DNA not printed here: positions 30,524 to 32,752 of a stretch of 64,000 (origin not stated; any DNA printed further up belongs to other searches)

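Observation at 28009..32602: TPR - NHL beta-propeller - seven-heme cytochrome c cluster in a monoderm genome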

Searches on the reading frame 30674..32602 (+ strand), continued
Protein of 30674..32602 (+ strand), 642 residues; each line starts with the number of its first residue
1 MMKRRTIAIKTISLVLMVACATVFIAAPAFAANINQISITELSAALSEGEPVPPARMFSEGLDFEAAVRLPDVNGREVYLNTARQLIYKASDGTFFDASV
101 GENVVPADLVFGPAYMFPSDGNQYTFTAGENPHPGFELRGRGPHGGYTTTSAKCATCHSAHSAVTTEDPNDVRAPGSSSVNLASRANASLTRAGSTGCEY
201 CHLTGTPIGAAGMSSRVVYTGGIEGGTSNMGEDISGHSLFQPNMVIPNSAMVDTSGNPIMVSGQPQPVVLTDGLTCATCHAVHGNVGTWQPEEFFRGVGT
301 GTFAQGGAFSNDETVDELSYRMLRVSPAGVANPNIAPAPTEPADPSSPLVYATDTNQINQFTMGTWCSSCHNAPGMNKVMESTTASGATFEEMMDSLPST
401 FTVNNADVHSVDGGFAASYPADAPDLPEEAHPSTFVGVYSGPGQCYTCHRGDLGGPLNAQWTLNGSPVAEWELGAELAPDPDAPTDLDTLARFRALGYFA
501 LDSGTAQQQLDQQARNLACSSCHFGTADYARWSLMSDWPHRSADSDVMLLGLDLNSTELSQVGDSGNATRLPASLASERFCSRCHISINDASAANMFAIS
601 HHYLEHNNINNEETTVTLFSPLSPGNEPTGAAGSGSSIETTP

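Call 26: search_solved_structures(query=A1, max_evalue=10, show_alignments=2)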
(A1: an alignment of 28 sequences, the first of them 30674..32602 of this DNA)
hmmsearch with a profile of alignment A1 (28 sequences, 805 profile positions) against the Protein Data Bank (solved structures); distinct sequences matched with E-value up to 10: 8.
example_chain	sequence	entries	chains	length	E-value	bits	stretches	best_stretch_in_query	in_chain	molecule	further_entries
7vrj_C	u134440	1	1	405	0.14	13.9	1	370-381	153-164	Photosynthetic reaction center cytochrome c subunit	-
1eys_C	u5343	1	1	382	0.34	12.7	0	370-381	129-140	PHOTOSYNTHETIC REACTION CENTER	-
7c52_C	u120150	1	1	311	0.52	12.1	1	370-381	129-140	Photosynthetic reaction center cytochrome c subunit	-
5b5m_C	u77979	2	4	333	0.66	11.7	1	370-381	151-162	Photosynthetic reaction center cytochrome c subunit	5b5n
7zs0_A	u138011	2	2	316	1.1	10.9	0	185-215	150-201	Hypothetical (Diheme) protein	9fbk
7zs2_A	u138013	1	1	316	1.1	10.9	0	185-215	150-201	Hypothetical (Diheme) protein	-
7zs1_A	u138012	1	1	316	1.1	10.9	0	185-215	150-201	Hypothetical (Diheme) protein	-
8z82_C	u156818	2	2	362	3.4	9.4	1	370-387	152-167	Photosynthetic reaction center cytochrome c subunit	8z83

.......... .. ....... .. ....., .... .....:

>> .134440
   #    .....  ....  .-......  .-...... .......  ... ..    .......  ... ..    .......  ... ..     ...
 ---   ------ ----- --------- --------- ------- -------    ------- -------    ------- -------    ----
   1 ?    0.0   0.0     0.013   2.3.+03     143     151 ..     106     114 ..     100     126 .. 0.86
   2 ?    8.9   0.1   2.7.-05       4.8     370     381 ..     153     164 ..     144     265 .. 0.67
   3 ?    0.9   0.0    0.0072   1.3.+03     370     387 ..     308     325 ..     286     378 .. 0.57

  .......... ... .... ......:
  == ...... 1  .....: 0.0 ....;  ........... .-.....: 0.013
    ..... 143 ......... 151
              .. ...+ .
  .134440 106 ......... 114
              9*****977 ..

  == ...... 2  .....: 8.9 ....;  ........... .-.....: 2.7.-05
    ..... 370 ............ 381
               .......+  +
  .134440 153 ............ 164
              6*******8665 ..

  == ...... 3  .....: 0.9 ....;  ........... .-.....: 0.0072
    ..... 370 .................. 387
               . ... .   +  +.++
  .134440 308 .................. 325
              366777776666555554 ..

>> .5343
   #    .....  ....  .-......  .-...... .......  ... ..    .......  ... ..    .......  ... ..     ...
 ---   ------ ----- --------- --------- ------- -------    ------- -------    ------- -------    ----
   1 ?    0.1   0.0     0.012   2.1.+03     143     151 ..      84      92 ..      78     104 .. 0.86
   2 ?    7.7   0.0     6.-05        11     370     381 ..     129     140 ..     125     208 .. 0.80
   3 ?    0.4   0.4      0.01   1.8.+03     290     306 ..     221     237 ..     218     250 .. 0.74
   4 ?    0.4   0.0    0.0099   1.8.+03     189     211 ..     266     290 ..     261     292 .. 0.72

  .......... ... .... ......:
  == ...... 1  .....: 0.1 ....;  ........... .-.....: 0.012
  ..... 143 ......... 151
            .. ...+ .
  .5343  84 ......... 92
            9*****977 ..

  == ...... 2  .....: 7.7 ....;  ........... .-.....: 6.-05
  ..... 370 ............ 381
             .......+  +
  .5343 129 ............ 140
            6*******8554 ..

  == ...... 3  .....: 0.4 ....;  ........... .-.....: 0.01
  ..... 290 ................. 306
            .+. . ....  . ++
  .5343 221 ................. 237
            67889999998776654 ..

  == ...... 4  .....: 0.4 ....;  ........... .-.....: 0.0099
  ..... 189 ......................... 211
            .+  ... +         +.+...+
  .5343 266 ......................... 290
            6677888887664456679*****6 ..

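Call 34: predict_structure(alignment_id=A1)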
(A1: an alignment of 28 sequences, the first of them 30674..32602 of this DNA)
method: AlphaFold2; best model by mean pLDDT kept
length: 642 residues; sequences in the alignment: 28
mean_pLDDT: 43.3   pTM: 0.31
mean pLDDT of the five models: 43.3, 40.4, 39.0, 38.8, 37.8
residues with pLDDT >= 90: 9; 70-90: 66; 50-70: 117; < 50: 450
segments of 3 or more residues with pLDDT < 50: 28-44, 46-48, 50-55, 119-122, 128-241, 272-401, 406-461, 467-474, 490-499, 519-554, 564-569, 589-593, 599-642
pLDDT, mean of each block of 10 residues (from residue 1): 82 90 63 35 45 48 66 74 78 82 83 65 48 33 27 37 33 33 29 29 32 29 26 36 52 65 70 41 25 24 29 23 24 30 35 25 34 33 28 34 47 36 35 32 33 36 48 49 53 42 71 54 33 25 30 51 46 56 51 49 38 26 26 30 24
secondary structure, 60 per line:
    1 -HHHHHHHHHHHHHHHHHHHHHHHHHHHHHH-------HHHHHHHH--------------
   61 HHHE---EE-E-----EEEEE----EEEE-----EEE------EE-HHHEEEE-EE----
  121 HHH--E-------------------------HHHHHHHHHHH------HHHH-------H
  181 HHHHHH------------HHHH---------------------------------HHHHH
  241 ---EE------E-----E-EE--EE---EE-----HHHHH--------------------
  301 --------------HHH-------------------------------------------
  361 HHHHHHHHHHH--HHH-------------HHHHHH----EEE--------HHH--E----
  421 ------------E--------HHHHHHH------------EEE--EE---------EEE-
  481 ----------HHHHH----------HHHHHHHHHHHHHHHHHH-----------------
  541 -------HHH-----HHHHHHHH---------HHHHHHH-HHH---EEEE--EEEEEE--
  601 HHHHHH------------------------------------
elements in order (helices of 4 or more, strands of 3 or more residues): H2-31 H39-46 E77-81 E86-89 E95-97 E110-113 H152-162 H169-172 H180-186 H199-202 H236-240 H276-280 H361-371 H390-395 E400-402 H442-448 E461-463 E477-479 H491-495 H506-523 H556-563 H573-579 E587-590 E593-598 H601-606

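Call 43: search_protein_families(library=pfam, proteins=[L005:8231-9850:+, L005:7510-8238:+, P0022], max_evalue=1)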
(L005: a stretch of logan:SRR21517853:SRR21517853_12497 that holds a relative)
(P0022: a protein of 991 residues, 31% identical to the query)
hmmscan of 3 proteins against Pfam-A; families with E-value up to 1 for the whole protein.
L005:8231-9850:+ (539 aa): 7 families
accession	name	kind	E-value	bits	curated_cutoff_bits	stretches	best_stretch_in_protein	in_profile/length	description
PF01436.27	NHL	-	4.7e-14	52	20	3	342-368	1-28/28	NHL repeat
PF08450.18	SGL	-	2e-05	24.8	26.3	1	97-206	134-244/246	SMP-30/Gluconolactonase/LRE-like region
PF17170.10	DUF5128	-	0.00019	21.2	22.9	0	304-368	52-117/321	6-bladed beta-propeller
PF25021.1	TEN_NHL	-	0.0056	16.1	27.1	0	141-168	139-166/357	Teneurin NHL domain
PF24797.1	Beta-prop_WDR35_TULP_N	-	0.015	14.9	80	1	101-211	161-269/332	WDR35/TULP4 N-terminal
PF13360.13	PQQ_2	-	0.034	14.2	27.6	0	251-330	77-142/233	Outer membrane protein assembly factor BamB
PF16200.10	Band_7_C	-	0.18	12.3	29.1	0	462-480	14-32/63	C-terminal region of band_7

L005:7510-8238:+ (242 aa): 17 families
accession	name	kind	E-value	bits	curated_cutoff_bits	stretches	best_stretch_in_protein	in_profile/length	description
PF14559.12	TPR_19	-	5.1e-12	46.4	25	2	68-112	21-65/68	Tetratricopeptide repeat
PF07719.23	TPR_2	-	8.7e-11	41.5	27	2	181-210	4-33/34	Tetratricopeptide repeat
PF13432.12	TPR_16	-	3.8e-09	37.3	32.7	3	76-140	1-65/65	Tetratricopeptide repeat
PF13181.12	TPR_8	-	4.8e-08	33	25.7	1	181-209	4-32/34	Tetratricopeptide repeat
PF13428.12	TPR_14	-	5.4e-08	33.2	23.5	2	73-111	2-40/44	Tetratricopeptide repeat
PF23914.1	TPR_CcmH_CycH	-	1.8e-05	25.1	42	1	86-134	101-149/158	Cytochrome c-type biogenesis protein H TPR domain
PF00515.34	TPR_1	-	2.1e-05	24.6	27.8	0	189-209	12-32/34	Tetratricopeptide repeat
PF12895.13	ANAPC3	-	8.5e-05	23.2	27.2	2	86-145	3-61/82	Anaphase-promoting complex, cyclosome, subunit 3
PF13424.12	TPR_12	-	0.0003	21.4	30.1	0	79-137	10-76/77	Tetratricopeptide repeat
PF13176.12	TPR_7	-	0.0006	20.2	27.9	0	113-138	6-31/36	Tetratricopeptide repeat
PF16918.11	PknG_TPR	-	0.0024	17.1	27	1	34-135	56-157/340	Protein kinase G tetratricopeptide repeat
PF13174.12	TPR_6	-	0.0066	17.5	26.3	1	74-104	2-32/33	Tetratricopeptide repeat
PF13431.12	TPR_17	-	0.0075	16.9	24.4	0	146-163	15-32/34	Tetratricopeptide repeat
PF13414.12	TPR_11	-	0.04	14.1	26.8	0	192-215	8-31/42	TPR repeat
PF13371.12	TPR_9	-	0.097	13.1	35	1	83-139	6-62/73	Tetratricopeptide repeat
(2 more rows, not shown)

P0022 (991 aa): 13 families
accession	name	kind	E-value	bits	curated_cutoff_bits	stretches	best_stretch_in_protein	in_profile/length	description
PF09479.16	Flg_new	-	2.1e-18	66.6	27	2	491-558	2-64/65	Listeria-Bacteroides repeat domain (List_Bact_rpt)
PF14537.11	Cytochrom_c3_2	-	6.6e-05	23.7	25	1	287-355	6-66/79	Cytochrome c3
PF00801.26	PKD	-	6.7e-05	23.2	23.5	1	669-717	25-64/80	PKD domain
PF22113.1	Mtrc-MtrF_II-IV_dom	-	7.1e-05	22.8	30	1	288-411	29-131/176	Outer membrane cytochrome MtrC/MtrF-like, domains II/IV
PF09699.15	Paired_CXXCH_1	-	7.3e-05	22.8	20.6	1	211-223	8-20/41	Doubled CXXCH motif (Paired_CXXCH_1)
PF13442.11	Cytochrome_CBB3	-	0.00014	22.5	27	0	465-491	11-34/68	Cytochrome C oxidase, cbb3-type, subunit III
PF18911.6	PKD_4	-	0.00049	20.5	27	1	668-717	28-67/85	PKD domain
PF22678.1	Cytochrom_c_NrfB-like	-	0.036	15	27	1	203-223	52-72/89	Cytochrome c-type protein NrfB-like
PF14522.11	Cytochrome_C7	-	0.047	14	24.8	0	400-472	13-48/67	Cytochrome c7 and related cytochrome c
PF07583.16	PSCyt2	-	0.06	13.7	29.8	0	202-240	171-206/209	Protein of unknown function (DUF1549)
PF19770.4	DUF6256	-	0.083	13.5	25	0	219-291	19-91/109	Family of unknown function (DUF6256)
PF25523.1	Ig_RIMBP2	-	0.17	12.3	27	0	647-674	26-53/105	RIMBP2-like, immunoglobulin-like domain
PF00034.26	Cytochrom_C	-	0.59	11.9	21.3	1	208-284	8-85/90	Cytochrome c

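Call 45: find_related_loci(query=A1, collection=genome_contigs, flank=10000)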
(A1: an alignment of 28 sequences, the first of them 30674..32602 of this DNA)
Query A1 (642 aa) in genome_contigs; peptide patterns used: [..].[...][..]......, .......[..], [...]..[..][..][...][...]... (x = any residue, [..] = any of these).
600 stretches matched a pattern (row limit reached: there are more); 25 encode a relative of the query (tblastn E <= 1e-3); 25 distinct loci.
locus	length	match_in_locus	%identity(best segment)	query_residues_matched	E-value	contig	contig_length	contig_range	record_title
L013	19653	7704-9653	55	1-629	0e+0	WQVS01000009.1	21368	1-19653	MAG: Coriobacteriia bacterium isolate Emb289P1bin4 Ga0123355_10003991, whole genome shotgun sequence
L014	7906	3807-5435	43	2-631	5e-133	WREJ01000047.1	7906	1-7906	MAG: Coriobacteriia bacterium isolate Lab288P3bin86 Ga0123353_10034401, whole genome shotgun sequence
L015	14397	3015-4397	31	87-606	1e-56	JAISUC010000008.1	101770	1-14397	MAG: Actinomycetes bacterium isolate Md513_bin57 k119_473819, whole genome shotgun sequence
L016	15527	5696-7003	30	111-625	1e-48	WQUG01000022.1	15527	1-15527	MAG: Actinomycetes bacterium isolate Cu122P5bin19 JGI20166J26741_10614448, whole genome shotgun sequence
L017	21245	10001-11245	33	114-607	2e-43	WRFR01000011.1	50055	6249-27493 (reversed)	MAG: Coriobacteriia bacterium isolate Lab288P4bin85 Ga0123354_10000224, whole genome shotgun sequence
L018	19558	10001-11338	35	114-585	8e-31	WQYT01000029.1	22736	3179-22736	MAG: Coriobacteriia bacterium isolate Emb289P4bin29 Ga0123357_10001894, whole genome shotgun sequence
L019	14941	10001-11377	27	143-622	1e-29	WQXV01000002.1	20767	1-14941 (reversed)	MAG: Actinomycetes bacterium isolate Emb289P3bin53 Ga0123356_10002260, whole genome shotgun sequence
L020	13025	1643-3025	29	110-606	1e-25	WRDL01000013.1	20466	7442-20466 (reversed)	MAG: Coriobacteriia bacterium isolate Lab288P3bin21 Ga0123353_10003266, whole genome shotgun sequence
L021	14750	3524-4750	25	143-551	2e-17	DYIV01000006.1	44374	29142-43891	MAG TPA_asm: Slackia heliotrinireducens isolate FI88_64_8 Afr_mines_FI88_352_length_44374_cov_3_253661, whole genome sho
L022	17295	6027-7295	23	143-588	7e-13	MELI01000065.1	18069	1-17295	MAG: Candidatus Aquicultor primus gwc2_scaffold_3311, whole genome shotgun sequence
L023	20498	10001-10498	28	352-588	6e-13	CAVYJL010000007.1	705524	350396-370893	MAG: uncultured Coriobacteriia bacterium isolate MFD01299.bin.2.183 genome assembly, contig: contig_39488, whole genome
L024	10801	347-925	29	353-529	1e-11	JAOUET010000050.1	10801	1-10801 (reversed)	MAG: Coriobacteriia bacterium isolate 4_1_July_SF_Bin14 4_1_July_SF_Bin14_scaffold_2947_c1, whole genome shotgun sequenc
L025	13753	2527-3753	25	143-523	3e-11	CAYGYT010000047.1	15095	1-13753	MAG TPA_asm: uncultured Eubacteriales bacterium isolate ERP119294_co1_304 genome assembly, contig: NODE_5117_length_1509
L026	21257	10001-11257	25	143-588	4e-13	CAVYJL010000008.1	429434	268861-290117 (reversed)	MAG: uncultured Coriobacteriia bacterium isolate MFD01299.bin.2.183 genome assembly, contig: contig_59700, whole genome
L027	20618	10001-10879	25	117-372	3e-11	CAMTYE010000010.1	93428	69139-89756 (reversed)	MAG: uncultured actinobacterium isolate G04_MAG_00041 genome assembly, contig: G04_MAG_00041_000000000011, whole genome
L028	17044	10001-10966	22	143-453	6e-10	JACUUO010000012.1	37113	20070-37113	MAG: Actinomycetota bacterium isolate Kmv33 NODE_475_length_37113_cov_11.455043, whole genome shotgun sequence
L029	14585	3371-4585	24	138-551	6e-18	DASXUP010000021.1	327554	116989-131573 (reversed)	MAG TPA_asm: Coriobacteriia bacterium isolate SMAG_U4721 k141_322803, whole genome shotgun sequence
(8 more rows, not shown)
